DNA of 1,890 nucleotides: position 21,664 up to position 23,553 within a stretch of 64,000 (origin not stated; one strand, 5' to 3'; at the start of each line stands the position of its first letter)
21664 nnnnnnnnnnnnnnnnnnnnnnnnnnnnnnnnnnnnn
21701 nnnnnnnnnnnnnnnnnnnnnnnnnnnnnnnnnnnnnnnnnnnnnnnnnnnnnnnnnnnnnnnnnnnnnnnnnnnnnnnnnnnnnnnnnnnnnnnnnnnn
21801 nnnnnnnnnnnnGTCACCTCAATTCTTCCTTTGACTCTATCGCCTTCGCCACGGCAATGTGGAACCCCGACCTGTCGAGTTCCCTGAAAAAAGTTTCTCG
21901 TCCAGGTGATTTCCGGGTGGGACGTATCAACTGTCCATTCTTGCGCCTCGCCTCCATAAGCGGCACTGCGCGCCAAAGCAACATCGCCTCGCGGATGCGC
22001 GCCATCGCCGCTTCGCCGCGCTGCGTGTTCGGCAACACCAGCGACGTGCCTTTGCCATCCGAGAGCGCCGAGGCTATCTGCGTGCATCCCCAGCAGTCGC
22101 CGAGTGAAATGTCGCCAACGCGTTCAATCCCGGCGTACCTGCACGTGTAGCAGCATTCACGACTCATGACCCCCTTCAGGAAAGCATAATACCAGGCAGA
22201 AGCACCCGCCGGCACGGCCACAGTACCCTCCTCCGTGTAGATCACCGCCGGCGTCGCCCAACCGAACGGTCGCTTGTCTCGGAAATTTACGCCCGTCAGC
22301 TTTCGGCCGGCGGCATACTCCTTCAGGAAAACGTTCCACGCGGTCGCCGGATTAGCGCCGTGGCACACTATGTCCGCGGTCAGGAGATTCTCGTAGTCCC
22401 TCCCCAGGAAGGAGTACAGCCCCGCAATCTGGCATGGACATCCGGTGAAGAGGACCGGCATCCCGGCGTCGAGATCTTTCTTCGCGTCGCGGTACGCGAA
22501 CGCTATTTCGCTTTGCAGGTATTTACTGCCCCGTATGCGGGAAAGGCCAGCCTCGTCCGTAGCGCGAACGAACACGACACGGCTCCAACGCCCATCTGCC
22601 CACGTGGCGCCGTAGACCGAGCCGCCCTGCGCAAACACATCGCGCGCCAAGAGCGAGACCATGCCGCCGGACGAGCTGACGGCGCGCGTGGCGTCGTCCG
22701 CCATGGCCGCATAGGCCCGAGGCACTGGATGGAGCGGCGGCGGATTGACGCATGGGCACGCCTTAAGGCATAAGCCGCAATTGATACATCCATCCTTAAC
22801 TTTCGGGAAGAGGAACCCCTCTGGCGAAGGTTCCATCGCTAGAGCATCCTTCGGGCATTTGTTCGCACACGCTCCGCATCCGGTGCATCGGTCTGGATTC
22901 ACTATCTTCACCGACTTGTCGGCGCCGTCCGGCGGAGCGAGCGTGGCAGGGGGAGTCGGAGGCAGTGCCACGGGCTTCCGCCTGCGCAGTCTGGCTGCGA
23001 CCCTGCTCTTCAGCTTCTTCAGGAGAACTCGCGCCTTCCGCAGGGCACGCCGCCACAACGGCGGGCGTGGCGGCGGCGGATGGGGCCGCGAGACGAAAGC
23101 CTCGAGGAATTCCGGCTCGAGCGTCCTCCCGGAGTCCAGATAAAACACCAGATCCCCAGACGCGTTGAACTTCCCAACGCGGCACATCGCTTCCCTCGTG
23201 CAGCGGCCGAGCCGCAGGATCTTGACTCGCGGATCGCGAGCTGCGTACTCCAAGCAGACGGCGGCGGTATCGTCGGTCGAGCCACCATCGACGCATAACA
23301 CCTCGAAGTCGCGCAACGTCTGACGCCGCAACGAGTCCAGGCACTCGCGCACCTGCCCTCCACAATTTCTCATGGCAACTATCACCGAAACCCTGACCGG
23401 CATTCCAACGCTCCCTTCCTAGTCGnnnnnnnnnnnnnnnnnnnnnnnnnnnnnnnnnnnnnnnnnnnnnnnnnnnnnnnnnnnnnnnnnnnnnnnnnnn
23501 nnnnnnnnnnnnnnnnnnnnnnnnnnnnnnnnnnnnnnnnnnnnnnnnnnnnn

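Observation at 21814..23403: Unusual single ORF fusing half a GT2 domain to a di-cluster ferredoxin and an FrhB/FdhB-like C-terminal domain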

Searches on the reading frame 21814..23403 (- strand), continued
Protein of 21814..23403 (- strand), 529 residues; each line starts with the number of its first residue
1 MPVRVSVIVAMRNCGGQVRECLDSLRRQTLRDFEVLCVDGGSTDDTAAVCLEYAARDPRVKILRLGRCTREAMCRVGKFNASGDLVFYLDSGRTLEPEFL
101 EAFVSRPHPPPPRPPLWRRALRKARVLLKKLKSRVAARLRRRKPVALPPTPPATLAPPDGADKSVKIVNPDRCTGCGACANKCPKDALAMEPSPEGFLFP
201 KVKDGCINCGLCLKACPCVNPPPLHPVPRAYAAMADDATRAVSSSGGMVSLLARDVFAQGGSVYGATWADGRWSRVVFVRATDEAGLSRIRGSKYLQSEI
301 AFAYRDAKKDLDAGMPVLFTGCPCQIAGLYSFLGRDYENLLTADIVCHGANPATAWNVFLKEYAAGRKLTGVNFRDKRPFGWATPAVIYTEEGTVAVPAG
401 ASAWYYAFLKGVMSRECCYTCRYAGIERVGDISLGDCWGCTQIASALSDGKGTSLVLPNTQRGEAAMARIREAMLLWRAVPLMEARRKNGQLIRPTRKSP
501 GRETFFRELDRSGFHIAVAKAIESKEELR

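Call 63: fold_search(model_id=the predicted structure, library=pdb)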
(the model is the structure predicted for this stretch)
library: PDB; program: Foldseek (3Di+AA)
matches with E <= 10: 1408; with E <= 0.001: 125
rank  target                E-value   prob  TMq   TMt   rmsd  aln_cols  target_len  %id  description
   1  8riu_B                4.9e-14  1.00  0.46  0.63   4.8       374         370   18  Crystal structure of the F420-reducing carbon monoxide dehydrogenase component from the ethanotroph Candidatus Ethanop (released 2024-10-02)
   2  8rja_E                6.2e-14  1.00  0.44  0.63   5.2       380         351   20  Crystal structure of the F420-reducing formylmethanofuran dehydrogenase complex from the ethanotroph Candidatus Ethano (released 2024-10-02)
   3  6qgr_B                1.9e-11  1.00  0.34  0.58   8.8       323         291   18  The F420-reducing [NiFe] hydrogenase complex from Methanosarcina barkeri at the Nia-S state (released 2019-10-23)
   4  4ci0_C                2.5e-11  1.00  0.36  0.64   5.3       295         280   16  Electron cryo-microscopy of F420-reducing NiFe hydrogenase Frh (released 2014-02-26)
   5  6qii_B                5.7e-11  1.00  0.34  0.58   8.9       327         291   18  Xenon derivatization of the F420-reducing [NiFe] hydrogenase complex from Methanosarcina barkeri (released 2019-10-23)
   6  7bkb_E                1.5e-10  1.00  0.34  0.42   5.6       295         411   14  Formate dehydrogenase - heterodisulfide reductase - formylmethanofuran dehydrogenase complex from Methanospirillum hun (released 2021-09-29)
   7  9r51_B                1.9e-10  1.00  0.36  0.64   8.2       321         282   18  Dimeric state of the F420-reducing hydrogenase from Methanothermococcus thermolithotrophicus in crystalline form 1 (released 2025-10-22)
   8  5dqr_F                2.5e-10  1.00  0.36  0.45  10.5       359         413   13  The crystal structure of Arabidopsis 7-hydroxymethyl chlorophyll a reductase (HCAR) (released 2016-04-20)
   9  5dqr_D                2.9e-10  1.00  0.38  0.47  15.0       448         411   14  The crystal structure of Arabidopsis 7-hydroxymethyl chlorophyll a reductase (HCAR) (released 2016-04-20)
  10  5dqr_A                4.8e-10  1.00  0.37  0.46  15.5       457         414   15  The crystal structure of Arabidopsis 7-hydroxymethyl chlorophyll a reductase (HCAR) (released 2016-04-20)
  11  5dqr_B                7.2e-10  1.00  0.37  0.46  13.0       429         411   15  The crystal structure of Arabidopsis 7-hydroxymethyl chlorophyll a reductase (HCAR) (released 2016-04-20)
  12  5dqr_C                7.6e-10  1.00  0.36  0.44  10.3       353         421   13  The crystal structure of Arabidopsis 7-hydroxymethyl chlorophyll a reductase (HCAR) (released 2016-04-20)
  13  5dqr_E                3.1e-09  1.00  0.34  0.43  11.4       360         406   14  The crystal structure of Arabidopsis 7-hydroxymethyl chlorophyll a reductase (HCAR) (released 2016-04-20)
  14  9r52_B                9.2e-09  1.00  0.35  0.61   8.4       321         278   17  Dimeric state of the F420-reducing hydrogenase from Methanothermococcus thermolithotrophicus in crystalline form 2 (released 2025-10-22)
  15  5hea_A                1.5e-08  1.00  0.19  0.37   0.7       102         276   35  CgT structure in hexamer (released 2016-08-31)
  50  1h7q                  2.2e-05  1.00  0.18  0.39   1.9       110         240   24  dTDP-MANGANESE COMPLEX OF SPSA FROM BACILLUS SUBTILIS (released 2001-12-13)
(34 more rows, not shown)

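Call 82: search_protein_families(library=pfam, proteins=[P0387, P0358, P0372, P0403, P0390, P0394, P0274, P0277], max_evalue=0.001)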
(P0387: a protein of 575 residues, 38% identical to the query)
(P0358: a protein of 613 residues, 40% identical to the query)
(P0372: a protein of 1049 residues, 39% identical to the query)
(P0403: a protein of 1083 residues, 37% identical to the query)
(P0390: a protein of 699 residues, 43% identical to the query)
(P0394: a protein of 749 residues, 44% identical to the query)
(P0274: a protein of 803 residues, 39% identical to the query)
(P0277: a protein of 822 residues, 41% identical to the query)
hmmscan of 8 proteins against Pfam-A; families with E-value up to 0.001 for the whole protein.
P0387 (575 aa): 14 families
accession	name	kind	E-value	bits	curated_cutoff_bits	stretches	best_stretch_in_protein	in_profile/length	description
PF04432.18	FrhB_FdhB_C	-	2.5e-25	89.5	23.3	1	346-512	3-145/150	Coenzyme F420 hydrogenase/dehydrogenase, beta subunit C terminus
PF04230.19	PS_pyruv_trans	-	7.9e-13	49.4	25.3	1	2-115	150-277/280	Polysaccharide pyruvyl transferase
PF14697.11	Fer4_21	-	7.2e-10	39.3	35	1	189-219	31-59/59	4Fe-4S dicluster domain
PF12838.12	Fer4_7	-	1.4e-09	38.7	27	1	202-248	2-50/52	4Fe-4S dicluster domain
PF04422.18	FrhB_FdhB_N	-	1.5e-09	38.3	22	1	262-330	2-73/78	Coenzyme F420 hydrogenase/dehydrogenase, beta subunit N-term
PF00037.32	Fer4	-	3.2e-08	33.5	21.1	1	229-249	1-21/24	4Fe-4S binding domain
PF13183.11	Fer4_8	-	7.6e-08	33.2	27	0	234-264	3-33/68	4Fe-4S dicluster domain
PF13187.11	Fer4_9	-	2.1e-07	31.3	27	1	201-247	1-48/52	4Fe-4S dicluster domain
PF13484.11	Fer4_16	-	2.3e-07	31.9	30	0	183-215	34-66/66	4Fe-4S double cluster binding domain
PF13237.11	Fer4_10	-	2.7e-05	24.4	25.5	0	230-258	3-22/53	4Fe-4S dicluster domain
PF12797.12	Fer4_2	-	3.2e-05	24.1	24.5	1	228-247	2-21/22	4Fe-4S binding domain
PF12837.12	Fer4_6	-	8.8e-05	22.7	25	1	229-247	2-20/24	4Fe-4S binding domain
PF17179.9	Fer4_22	-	0.00026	22.2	27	0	235-258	1-24/95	4Fe-4S dicluster domain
PF13534.11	Fer4_17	-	0.00087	20.2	22.2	0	235-249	1-15/61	4Fe-4S dicluster domain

P0358 (613 aa): 10 families
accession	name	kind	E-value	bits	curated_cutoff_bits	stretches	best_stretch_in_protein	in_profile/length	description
PF04432.18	FrhB_FdhB_C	-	2.7e-28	99.2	23.3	2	386-556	2-147/150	Coenzyme F420 hydrogenase/dehydrogenase, beta subunit C terminus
PF00037.32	Fer4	-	7.7e-11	41.8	21.1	2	270-289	2-21/24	4Fe-4S binding domain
PF12838.12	Fer4_7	-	1.6e-10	41.7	27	1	241-289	1-51/52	4Fe-4S dicluster domain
PF13187.11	Fer4_9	-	9.9e-09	35.5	27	1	241-289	1-50/52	4Fe-4S dicluster domain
PF13237.11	Fer4_10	-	1.7e-08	34.7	25.5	2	269-295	2-29/53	4Fe-4S dicluster domain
PF04422.18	FrhB_FdhB_N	-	2.9e-06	27.8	22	1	304-371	3-73/78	Coenzyme F420 hydrogenase/dehydrogenase, beta subunit N-term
PF14697.11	Fer4_21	-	3.6e-06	27.4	35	0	270-293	2-25/59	4Fe-4S dicluster domain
PF12797.12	Fer4_2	-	3.9e-06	26.9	24.5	1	269-288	3-22/22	4Fe-4S binding domain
PF12837.12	Fer4_6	-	9.5e-06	25.8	25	1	268-288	1-21/24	4Fe-4S binding domain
PF13183.11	Fer4_8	-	0.00081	20.3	27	0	275-293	4-22/68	4Fe-4S dicluster domain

P0372 (1049 aa): 11 families
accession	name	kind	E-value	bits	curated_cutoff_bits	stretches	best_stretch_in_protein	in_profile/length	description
PF04230.19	PS_pyruv_trans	-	1.4e-23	84.6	25.3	1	549-829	1-279/280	Polysaccharide pyruvyl transferase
PF04432.18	FrhB_FdhB_C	-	6.3e-20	72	23.3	1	326-490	3-146/150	Coenzyme F420 hydrogenase/dehydrogenase, beta subunit C terminus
PF12838.12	Fer4_7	-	1.1e-10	42.2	27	1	182-228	2-50/52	4Fe-4S dicluster domain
PF13187.11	Fer4_9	-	4.3e-08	33.5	27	1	182-228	2-49/52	4Fe-4S dicluster domain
PF00037.32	Fer4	-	4.8e-08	32.9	21.1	1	182-198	8-24/24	4Fe-4S binding domain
PF12797.12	Fer4_2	-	2.2e-07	30.8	24.5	1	208-228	2-22/22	4Fe-4S binding domain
PF12837.12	Fer4_6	-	3.8e-06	27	25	1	208-227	1-20/24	4Fe-4S binding domain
PF13237.11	Fer4_10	-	6.2e-06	26.5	25.5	1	182-227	9-53/53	4Fe-4S dicluster domain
PF14697.11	Fer4_21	-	3.4e-05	24.3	35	0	182-199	41-59/59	4Fe-4S dicluster domain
PF13183.11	Fer4_8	-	6.5e-05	23.8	27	0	180-195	52-67/68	4Fe-4S dicluster domain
PF04422.18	FrhB_FdhB_N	-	8e-05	23.1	22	1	242-309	1-72/78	Coenzyme F420 hydrogenase/dehydrogenase, beta subunit N-term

P0403 (1083 aa): 15 families
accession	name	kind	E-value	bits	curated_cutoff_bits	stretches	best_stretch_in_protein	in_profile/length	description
PF00535.33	Glycos_transf_2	-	4.7e-31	108.4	23.3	1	5-119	1-116/168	Glycosyl transferase family 2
PF04230.19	PS_pyruv_trans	-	1.7e-28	100.8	25.3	1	663-927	1-279/280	Polysaccharide pyruvyl transferase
PF04432.18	FrhB_FdhB_C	-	4.5e-24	85.5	23.3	1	437-601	2-142/150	Coenzyme F420 hydrogenase/dehydrogenase, beta subunit C terminus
PF10111.15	Glyco_tranf_2_2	-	3.5e-13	50.1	27.3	1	5-135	1-137/276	Glycosyltransferase like family 2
PF12838.12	Fer4_7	-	4e-10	40.5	27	1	294-340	2-50/52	4Fe-4S dicluster domain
PF00037.32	Fer4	-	3.1e-08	33.5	21.1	1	322-340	2-20/24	4Fe-4S binding domain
PF13641.12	Glyco_tranf_2_3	-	2e-07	31.7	27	1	4-121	3-123/230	Glycosyltransferase like family 2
PF13187.11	Fer4_9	-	8.1e-07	29.4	27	1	294-339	2-48/52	4Fe-4S dicluster domain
PF13183.11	Fer4_8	-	6.7e-06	27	27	0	260-307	29-67/68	4Fe-4S dicluster domain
PF12837.12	Fer4_6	-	9.8e-06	25.7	25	0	321-340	2-21/24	4Fe-4S binding domain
PF13237.11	Fer4_10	-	2.1e-05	24.8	25.5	1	290-339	5-53/53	4Fe-4S dicluster domain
PF14697.11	Fer4_21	-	2.2e-05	24.9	35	1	292-341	6-54/59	4Fe-4S dicluster domain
PF12797.12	Fer4_2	-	0.00011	22.4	24.5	1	323-340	5-22/22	4Fe-4S binding domain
PF04422.18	FrhB_FdhB_N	-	0.00082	19.9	22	0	354-421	2-72/78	Coenzyme F420 hydrogenase/dehydrogenase, beta subunit N-term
PF25160.1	LdpA_Fe-S-bd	-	0.00095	19.3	27.6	0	299-340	8-40/49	LdpA Fe-S cluster-binding domain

P0390 (699 aa): 13 families
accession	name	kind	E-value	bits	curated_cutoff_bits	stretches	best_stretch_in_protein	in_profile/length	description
PF04230.19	PS_pyruv_trans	-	8.7e-26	91.9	25.3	1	15-275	1-280/280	Polysaccharide pyruvyl transferase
PF04432.18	FrhB_FdhB_C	-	8.3e-20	71.6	23.3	1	492-651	2-137/150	Coenzyme F420 hydrogenase/dehydrogenase, beta subunit C terminus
PF12838.12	Fer4_7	-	3.6e-10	40.6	27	1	348-395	1-50/52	4Fe-4S dicluster domain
PF14697.11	Fer4_21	-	5.6e-09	36.4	35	1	342-366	34-59/59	4Fe-4S dicluster domain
PF00037.32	Fer4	-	2.1e-08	34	21.1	1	377-394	2-19/24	4Fe-4S binding domain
PF04422.18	FrhB_FdhB_N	-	2.1e-07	31.4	22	1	409-478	2-74/78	Coenzyme F420 hydrogenase/dehydrogenase, beta subunit N-term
PF13187.11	Fer4_9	-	5.2e-07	30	27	1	348-395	1-49/52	4Fe-4S dicluster domain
PF12797.12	Fer4_2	-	5.7e-07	29.5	24.5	1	375-395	2-22/22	4Fe-4S binding domain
PF13237.11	Fer4_10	-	7.2e-07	29.5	25.5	0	377-408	3-27/53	4Fe-4S dicluster domain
PF12837.12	Fer4_6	-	1.1e-06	28.7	25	0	376-395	2-21/24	4Fe-4S binding domain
PF13183.11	Fer4_8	-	1.6e-06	29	27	0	381-412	3-35/68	4Fe-4S dicluster domain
PF13370.11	Fer4_13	-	0.00019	22.5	24.5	1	378-419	1-42/58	4Fe-4S single cluster domain of Ferredoxin I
PF13534.11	Fer4_17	-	0.00029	21.7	22.2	0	382-416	1-36/61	4Fe-4S dicluster domain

P0394 (749 aa): 12 families
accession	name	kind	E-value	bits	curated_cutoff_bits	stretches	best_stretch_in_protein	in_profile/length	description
PF04432.18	FrhB_FdhB_C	-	4.1e-20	72.6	23.3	1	574-731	4-140/150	Coenzyme F420 hydrogenase/dehydrogenase, beta subunit C terminus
PF12838.12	Fer4_7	-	3.4e-10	40.7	27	1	426-472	1-49/52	4Fe-4S dicluster domain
PF00037.32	Fer4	-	5.5e-08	32.8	21.1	1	424-443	5-24/24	4Fe-4S binding domain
PF13187.11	Fer4_9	-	2.2e-07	31.2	27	1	427-473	2-49/52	4Fe-4S dicluster domain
PF14697.11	Fer4_21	-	8.5e-07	29.5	35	0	421-444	35-59/59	4Fe-4S dicluster domain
PF12837.12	Fer4_6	-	9.1e-07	29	25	1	453-472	1-20/24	4Fe-4S binding domain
PF13183.11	Fer4_8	-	8.6e-06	26.6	27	0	459-490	3-35/68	4Fe-4S dicluster domain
PF12797.12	Fer4_2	-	1.4e-05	25.2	24.5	0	454-471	3-20/22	4Fe-4S binding domain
PF04422.18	FrhB_FdhB_N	-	1.9e-05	25.1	22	1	487-554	3-72/78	Coenzyme F420 hydrogenase/dehydrogenase, beta subunit N-term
PF13237.11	Fer4_10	-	2.1e-05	24.8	25.5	1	420-471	2-52/53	4Fe-4S dicluster domain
PF08241.18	Methyltransf_11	-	3.5e-05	24.8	21.2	1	90-186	2-95/95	Methyltransferase domain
PF17179.9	Fer4_22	-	0.00048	21.4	27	0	408-440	66-94/95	4Fe-4S dicluster domain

P0274 (803 aa): 12 families
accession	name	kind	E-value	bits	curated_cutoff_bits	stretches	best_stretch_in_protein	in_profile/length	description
PF04230.19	PS_pyruv_trans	-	7.5e-30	105.2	25.3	1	441-720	1-278/280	Polysaccharide pyruvyl transferase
PF04432.18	FrhB_FdhB_C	-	3.8e-20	72.7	23.3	1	219-374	4-137/150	Coenzyme F420 hydrogenase/dehydrogenase, beta subunit C terminus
PF12838.12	Fer4_7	-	3.6e-08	34.2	27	1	76-122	2-50/52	4Fe-4S dicluster domain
PF14697.11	Fer4_21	-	4.6e-08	33.5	35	0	63-93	29-59/59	4Fe-4S dicluster domain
PF00037.32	Fer4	-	2.1e-07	30.9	21.1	1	104-121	2-19/24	4Fe-4S binding domain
PF13237.11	Fer4_10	-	2.8e-07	30.8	25.5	1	104-126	3-22/53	4Fe-4S dicluster domain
PF04422.18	FrhB_FdhB_N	-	3.1e-06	27.7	22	1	135-202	3-73/78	Coenzyme F420 hydrogenase/dehydrogenase, beta subunit N-term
PF13187.11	Fer4_9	-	8e-06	26.2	27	1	75-122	1-49/52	4Fe-4S dicluster domain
PF13183.11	Fer4_8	-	1.9e-05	25.5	27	1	108-139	3-34/68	4Fe-4S dicluster domain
PF12837.12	Fer4_6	-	2.6e-05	24.4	25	1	103-122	2-21/24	4Fe-4S binding domain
PF12797.12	Fer4_2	-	3.2e-05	24.1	24.5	1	102-122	2-22/22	4Fe-4S binding domain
PF13484.11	Fer4_16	-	0.00012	23.2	30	0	109-129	1-21/66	4Fe-4S double cluster binding domain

P0277 (822 aa): 12 families
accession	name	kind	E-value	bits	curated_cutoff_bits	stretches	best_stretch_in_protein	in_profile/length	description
PF04230.19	PS_pyruv_trans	-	2.6e-26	93.6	25.3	1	446-734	1-278/280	Polysaccharide pyruvyl transferase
PF04432.18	FrhB_FdhB_C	-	3.7e-17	63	23.3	1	223-378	4-136/150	Coenzyme F420 hydrogenase/dehydrogenase, beta subunit C terminus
PF12838.12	Fer4_7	-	3.8e-09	37.3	27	1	78-125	1-50/52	4Fe-4S dicluster domain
PF00037.32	Fer4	-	2.1e-08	34.1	21.1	1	107-125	2-20/24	4Fe-4S binding domain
PF04422.18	FrhB_FdhB_N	-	7.3e-08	32.9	22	1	138-206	2-73/78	Coenzyme F420 hydrogenase/dehydrogenase, beta subunit N-term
PF13187.11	Fer4_9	-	4e-07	30.4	27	1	78-124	1-48/52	4Fe-4S dicluster domain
PF14697.11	Fer4_21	-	6.3e-07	29.9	35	1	75-125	4-53/59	4Fe-4S dicluster domain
PF13237.11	Fer4_10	-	8e-07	29.3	25.5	1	107-133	3-33/53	4Fe-4S dicluster domain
PF13534.11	Fer4_17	-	3.2e-05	24.8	22.2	0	113-134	2-23/61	4Fe-4S dicluster domain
PF13183.11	Fer4_8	-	0.00017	22.5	27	0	113-135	5-27/68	4Fe-4S dicluster domain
PF12797.12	Fer4_2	-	0.00038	20.7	24.5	0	105-125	2-22/22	4Fe-4S binding domain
PF12837.12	Fer4_6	-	0.00078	19.7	25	1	106-125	2-21/24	4Fe-4S binding domain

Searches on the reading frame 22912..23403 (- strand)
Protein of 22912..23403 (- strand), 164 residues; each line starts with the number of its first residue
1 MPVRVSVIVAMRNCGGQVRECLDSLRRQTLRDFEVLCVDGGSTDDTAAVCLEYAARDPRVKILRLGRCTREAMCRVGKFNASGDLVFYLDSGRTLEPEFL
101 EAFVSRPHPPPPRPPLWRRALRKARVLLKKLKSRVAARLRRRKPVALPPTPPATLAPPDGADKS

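Call 12: find_homologous_proteins(query=window:22912-23403:-)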
Query seq(164 aa) (164 aa): 18 proteins with E <= 0.001 among 240 candidates.
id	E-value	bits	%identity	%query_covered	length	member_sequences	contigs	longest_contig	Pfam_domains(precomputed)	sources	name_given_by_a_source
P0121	3.3e-13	68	38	74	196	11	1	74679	PF10111.15,PF13641.13,PF00535.33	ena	-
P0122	5.7e-13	67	41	60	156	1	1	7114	PF13641.13,PF00535.33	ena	-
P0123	3.6e-12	64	38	59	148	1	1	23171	PF10111.15,PF13641.13,PF00535.33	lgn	-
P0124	1.2e-11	63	39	59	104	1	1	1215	PF10111.15,PF13641.13,PF00535.33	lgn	-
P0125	7.7e-10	57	32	93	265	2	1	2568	PF13632.13,PF10111.15,PF13641.13,PF00535.33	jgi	-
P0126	7.9e-10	57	39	60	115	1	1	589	PF10111.15,PF13641.13,PF00535.33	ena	-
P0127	1.8e-9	55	43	58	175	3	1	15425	PF13641.13,PF00535.33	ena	-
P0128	9.8e-8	50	40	59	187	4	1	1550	PF13641.13,PF00535.33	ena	-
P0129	5.1e-7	48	39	59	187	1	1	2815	PF13641.13,PF00535.33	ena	-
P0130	6.1e-7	47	34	88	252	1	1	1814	PF10111.15,PF13641.13,PF00535.33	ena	-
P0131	1.1e-6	46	60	24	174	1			PF10111.15,PF13641.13,PF00535.33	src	-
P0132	1.1e-5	43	37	62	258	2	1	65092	PF13632.13,PF10111.15,PF13506.14,PF13641.13,PF03142.22,PF01644.24,PF00535.33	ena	-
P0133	2.0e-5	42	35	58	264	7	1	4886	PF13641.13,PF00535.33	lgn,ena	-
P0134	2.9e-4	39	45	32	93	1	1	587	PF13641.13,PF00535.33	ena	-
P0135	3.6e-4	38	46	35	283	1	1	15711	PF13641.13,PF00535.33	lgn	-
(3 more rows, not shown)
